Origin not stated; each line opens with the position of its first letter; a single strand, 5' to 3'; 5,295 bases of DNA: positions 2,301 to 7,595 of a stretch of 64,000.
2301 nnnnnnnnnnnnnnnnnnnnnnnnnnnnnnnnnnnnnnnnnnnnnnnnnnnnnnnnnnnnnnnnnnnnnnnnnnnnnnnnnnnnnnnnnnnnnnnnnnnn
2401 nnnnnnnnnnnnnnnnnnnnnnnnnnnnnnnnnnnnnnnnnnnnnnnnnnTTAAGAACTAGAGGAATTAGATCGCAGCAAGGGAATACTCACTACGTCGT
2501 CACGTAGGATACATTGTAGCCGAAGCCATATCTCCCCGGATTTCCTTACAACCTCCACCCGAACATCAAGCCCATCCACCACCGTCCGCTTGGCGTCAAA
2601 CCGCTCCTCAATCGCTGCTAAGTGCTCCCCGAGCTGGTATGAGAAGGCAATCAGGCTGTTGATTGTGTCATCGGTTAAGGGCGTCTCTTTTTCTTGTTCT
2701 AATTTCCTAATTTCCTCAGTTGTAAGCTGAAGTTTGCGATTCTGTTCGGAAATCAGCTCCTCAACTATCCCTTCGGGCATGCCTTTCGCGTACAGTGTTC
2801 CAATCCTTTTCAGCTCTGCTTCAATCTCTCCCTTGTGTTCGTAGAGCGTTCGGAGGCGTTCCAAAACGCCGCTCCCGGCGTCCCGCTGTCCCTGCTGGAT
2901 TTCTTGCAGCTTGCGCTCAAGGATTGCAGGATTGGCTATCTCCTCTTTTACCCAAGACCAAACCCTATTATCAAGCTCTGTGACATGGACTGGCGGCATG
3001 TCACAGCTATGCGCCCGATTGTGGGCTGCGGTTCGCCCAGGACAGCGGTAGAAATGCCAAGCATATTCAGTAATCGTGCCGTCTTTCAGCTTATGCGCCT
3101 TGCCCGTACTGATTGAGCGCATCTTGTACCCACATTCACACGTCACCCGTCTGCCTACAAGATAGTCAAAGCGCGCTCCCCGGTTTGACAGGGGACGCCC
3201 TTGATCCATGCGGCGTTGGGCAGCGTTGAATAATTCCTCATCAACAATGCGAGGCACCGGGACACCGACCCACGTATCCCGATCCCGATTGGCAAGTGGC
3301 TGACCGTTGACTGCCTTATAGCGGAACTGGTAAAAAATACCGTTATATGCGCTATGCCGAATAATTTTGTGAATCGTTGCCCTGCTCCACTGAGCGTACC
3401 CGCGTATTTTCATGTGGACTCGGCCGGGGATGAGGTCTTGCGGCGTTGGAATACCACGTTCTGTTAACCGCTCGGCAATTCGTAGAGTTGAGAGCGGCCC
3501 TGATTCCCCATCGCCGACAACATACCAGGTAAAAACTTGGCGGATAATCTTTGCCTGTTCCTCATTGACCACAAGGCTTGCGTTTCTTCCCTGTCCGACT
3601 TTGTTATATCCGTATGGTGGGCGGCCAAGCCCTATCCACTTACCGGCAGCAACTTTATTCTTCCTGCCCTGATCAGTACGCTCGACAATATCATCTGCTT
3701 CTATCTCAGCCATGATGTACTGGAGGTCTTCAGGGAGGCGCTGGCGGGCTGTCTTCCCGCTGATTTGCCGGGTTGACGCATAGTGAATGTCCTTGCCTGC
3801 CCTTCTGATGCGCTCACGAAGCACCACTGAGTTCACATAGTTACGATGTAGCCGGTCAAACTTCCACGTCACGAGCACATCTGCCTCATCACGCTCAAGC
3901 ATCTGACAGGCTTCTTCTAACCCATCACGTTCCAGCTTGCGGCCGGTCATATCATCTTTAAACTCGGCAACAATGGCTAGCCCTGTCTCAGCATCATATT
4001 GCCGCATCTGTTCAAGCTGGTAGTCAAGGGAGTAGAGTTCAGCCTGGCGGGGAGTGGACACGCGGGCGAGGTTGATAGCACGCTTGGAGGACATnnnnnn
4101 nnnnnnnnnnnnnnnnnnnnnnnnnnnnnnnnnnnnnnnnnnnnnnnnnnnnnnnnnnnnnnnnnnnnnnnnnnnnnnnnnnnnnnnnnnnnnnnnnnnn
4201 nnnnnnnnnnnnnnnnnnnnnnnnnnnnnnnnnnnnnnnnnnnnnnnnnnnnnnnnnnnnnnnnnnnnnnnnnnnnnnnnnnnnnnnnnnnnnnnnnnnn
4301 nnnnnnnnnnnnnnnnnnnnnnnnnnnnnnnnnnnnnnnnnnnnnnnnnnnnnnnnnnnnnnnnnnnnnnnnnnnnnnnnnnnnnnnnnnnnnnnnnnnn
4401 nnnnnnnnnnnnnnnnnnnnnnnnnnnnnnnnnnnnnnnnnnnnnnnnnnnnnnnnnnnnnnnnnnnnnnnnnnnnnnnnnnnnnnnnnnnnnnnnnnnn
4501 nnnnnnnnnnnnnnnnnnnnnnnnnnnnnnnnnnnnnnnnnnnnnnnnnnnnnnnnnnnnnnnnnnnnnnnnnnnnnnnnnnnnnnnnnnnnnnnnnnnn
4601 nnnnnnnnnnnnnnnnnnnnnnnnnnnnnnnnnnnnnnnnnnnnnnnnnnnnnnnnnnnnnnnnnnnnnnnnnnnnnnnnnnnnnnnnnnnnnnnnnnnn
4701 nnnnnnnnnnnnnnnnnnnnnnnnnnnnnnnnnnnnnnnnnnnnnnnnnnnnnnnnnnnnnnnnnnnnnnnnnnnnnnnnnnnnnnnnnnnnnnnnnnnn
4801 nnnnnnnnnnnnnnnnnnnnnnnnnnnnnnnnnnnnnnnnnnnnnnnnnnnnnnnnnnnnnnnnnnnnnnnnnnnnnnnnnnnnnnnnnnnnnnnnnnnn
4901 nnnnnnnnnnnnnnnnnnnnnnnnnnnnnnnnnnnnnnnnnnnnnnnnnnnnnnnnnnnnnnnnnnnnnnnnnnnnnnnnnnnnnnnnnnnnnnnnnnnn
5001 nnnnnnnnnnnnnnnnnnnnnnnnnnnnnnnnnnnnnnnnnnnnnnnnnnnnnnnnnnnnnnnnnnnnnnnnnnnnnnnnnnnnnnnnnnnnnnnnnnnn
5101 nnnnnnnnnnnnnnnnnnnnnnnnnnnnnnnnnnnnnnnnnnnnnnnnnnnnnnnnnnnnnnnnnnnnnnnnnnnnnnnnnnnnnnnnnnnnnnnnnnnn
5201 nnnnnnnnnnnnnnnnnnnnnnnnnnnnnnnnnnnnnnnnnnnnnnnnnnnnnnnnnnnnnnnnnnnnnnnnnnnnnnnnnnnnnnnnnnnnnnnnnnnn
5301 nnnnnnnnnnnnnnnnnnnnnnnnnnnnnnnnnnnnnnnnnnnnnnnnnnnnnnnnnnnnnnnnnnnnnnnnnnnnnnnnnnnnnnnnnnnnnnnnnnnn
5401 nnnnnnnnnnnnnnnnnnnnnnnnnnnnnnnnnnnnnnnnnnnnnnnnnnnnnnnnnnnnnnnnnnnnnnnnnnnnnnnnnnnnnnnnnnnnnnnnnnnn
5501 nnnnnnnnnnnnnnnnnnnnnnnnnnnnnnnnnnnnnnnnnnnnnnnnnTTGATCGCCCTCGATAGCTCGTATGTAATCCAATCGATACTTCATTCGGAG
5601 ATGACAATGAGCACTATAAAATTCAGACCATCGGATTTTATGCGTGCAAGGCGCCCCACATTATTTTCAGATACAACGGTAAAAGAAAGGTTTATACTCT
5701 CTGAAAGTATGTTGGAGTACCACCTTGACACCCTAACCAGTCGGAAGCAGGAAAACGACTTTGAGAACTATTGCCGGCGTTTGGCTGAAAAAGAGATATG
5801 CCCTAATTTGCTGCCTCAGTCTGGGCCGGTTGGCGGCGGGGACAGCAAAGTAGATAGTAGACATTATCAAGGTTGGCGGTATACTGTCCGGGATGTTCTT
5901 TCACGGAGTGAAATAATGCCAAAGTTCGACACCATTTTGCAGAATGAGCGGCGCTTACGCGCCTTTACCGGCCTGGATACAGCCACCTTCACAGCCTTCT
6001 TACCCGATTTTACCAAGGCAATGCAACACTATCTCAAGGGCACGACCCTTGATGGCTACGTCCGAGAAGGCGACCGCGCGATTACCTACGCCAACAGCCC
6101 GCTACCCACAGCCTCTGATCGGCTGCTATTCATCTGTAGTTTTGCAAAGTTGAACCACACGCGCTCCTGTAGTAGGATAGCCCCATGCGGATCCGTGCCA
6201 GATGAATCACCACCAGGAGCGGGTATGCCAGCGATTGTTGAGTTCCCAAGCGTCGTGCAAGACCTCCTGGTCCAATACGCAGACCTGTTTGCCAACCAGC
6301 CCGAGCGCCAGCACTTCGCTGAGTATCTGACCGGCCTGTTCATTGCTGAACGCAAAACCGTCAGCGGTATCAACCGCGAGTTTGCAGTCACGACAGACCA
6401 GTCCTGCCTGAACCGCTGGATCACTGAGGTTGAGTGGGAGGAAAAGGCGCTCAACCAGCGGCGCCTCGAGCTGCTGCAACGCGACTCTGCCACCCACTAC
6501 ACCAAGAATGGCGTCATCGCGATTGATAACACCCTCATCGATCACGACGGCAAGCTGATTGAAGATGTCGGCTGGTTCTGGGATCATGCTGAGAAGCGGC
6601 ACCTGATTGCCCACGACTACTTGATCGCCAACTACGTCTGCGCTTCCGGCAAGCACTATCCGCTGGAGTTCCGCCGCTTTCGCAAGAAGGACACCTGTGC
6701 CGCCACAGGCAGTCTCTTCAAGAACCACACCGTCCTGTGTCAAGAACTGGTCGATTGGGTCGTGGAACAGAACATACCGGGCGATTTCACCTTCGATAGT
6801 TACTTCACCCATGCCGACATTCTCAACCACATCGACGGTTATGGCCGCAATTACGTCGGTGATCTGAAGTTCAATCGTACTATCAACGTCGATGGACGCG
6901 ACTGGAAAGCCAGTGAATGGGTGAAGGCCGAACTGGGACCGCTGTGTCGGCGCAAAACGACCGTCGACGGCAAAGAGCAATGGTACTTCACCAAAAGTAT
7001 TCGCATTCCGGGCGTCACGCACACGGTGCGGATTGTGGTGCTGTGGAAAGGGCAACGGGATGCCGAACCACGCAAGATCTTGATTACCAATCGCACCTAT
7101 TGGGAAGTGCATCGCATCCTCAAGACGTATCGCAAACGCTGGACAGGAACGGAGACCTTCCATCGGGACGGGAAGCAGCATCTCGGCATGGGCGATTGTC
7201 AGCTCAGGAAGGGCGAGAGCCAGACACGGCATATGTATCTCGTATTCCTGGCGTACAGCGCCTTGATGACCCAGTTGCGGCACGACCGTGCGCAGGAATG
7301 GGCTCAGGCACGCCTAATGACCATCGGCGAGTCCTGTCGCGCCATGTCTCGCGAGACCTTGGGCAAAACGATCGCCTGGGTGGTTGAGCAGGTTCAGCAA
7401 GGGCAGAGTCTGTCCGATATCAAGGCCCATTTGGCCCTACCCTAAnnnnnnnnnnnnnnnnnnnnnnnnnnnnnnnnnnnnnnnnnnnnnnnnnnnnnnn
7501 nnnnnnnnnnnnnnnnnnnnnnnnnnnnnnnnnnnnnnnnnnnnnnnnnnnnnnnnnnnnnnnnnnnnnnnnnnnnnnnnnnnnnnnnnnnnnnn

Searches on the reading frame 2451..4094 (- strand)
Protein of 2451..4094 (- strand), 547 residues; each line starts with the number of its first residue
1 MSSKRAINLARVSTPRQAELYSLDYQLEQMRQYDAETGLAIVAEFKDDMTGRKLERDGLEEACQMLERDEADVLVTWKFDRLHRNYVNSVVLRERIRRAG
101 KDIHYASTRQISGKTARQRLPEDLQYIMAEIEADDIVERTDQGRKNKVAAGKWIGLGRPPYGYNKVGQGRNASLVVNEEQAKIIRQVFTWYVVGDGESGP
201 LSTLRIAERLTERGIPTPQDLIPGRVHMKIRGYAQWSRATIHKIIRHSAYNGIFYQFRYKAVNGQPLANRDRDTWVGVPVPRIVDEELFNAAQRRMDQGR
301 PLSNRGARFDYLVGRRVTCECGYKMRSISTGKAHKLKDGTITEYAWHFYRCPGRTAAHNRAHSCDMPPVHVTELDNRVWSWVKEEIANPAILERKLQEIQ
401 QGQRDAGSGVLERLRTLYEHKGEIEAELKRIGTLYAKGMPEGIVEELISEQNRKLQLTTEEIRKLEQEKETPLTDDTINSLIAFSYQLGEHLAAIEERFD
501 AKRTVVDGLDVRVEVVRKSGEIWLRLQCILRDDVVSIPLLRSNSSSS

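Call 23: search_protein_families(library=pfam, proteins=[window:2451-4094:-], max_evalue=0.001)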
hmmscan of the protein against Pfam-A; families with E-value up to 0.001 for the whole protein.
window:2451-4094:- (547 aa): 3 families
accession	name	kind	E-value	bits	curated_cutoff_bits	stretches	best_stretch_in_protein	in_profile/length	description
PF00239.26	Resolvase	-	1.9e-26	93.4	23.3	1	8-153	3-145/145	Resolvase, N terminal domain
PF07508.19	Recombinase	-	2.6e-16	60.1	21.1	1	178-298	1-101/102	Recombinase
PF13408.12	Zn_ribbon_recom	-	3.9e-05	24.4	25.3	1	317-382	6-57/58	Recombinase zinc beta ribbon domain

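Call 77: search_protein_families(library=phrogs, proteins=[window:2451-4094:-], max_evalue=0.001)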
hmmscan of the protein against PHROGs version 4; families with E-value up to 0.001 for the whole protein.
window:2451-4094:- (547 aa): 4 families
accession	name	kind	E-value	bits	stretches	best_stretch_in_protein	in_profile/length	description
phrog_95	-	integration and excision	5.3e-76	257.6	1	3-521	87-561/651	integrase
phrog_125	-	DNA, RNA and nucleotide metabolism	1e-28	101.6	1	4-295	20-247/254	DNA invertase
phrog_7701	-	DNA, RNA and nucleotide metabolism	9.6e-06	26.9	0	157-195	2-36/137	DNA invertase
phrog_6620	-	integration and excision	4.5e-05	24.1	0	3-85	55-134/201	transposase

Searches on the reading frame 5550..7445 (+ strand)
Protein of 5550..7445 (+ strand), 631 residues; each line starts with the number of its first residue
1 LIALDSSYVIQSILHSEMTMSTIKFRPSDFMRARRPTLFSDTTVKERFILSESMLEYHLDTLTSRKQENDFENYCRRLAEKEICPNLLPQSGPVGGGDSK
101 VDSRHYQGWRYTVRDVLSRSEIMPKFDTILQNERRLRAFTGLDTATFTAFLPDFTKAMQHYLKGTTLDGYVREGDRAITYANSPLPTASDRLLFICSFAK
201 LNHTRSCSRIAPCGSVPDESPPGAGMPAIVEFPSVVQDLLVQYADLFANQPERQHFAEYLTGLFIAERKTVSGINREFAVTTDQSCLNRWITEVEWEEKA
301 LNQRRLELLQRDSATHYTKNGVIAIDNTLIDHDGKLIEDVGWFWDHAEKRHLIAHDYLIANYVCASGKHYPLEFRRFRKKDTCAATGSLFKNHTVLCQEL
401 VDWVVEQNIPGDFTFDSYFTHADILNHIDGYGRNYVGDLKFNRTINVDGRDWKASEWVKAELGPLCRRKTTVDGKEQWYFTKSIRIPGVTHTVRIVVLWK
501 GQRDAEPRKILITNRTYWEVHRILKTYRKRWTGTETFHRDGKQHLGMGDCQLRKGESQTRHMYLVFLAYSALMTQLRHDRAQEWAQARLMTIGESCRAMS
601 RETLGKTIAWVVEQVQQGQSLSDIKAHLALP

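Call 23: search_protein_families(library=pfam, proteins=[window:5550-7445:+], max_evalue=0.001)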
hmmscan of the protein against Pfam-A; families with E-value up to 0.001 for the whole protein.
window:5550-7445:+ (631 aa): 2 families
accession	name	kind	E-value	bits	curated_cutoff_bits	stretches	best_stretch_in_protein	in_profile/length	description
PF13546.12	DDE_5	-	1.6e-07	31.6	27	1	245-409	4-176/272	DDE superfamily endonuclease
PF01609.27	DDE_Tnp_1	-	2.5e-07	31.1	23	1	410-569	77-198/200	Transposase DDE domain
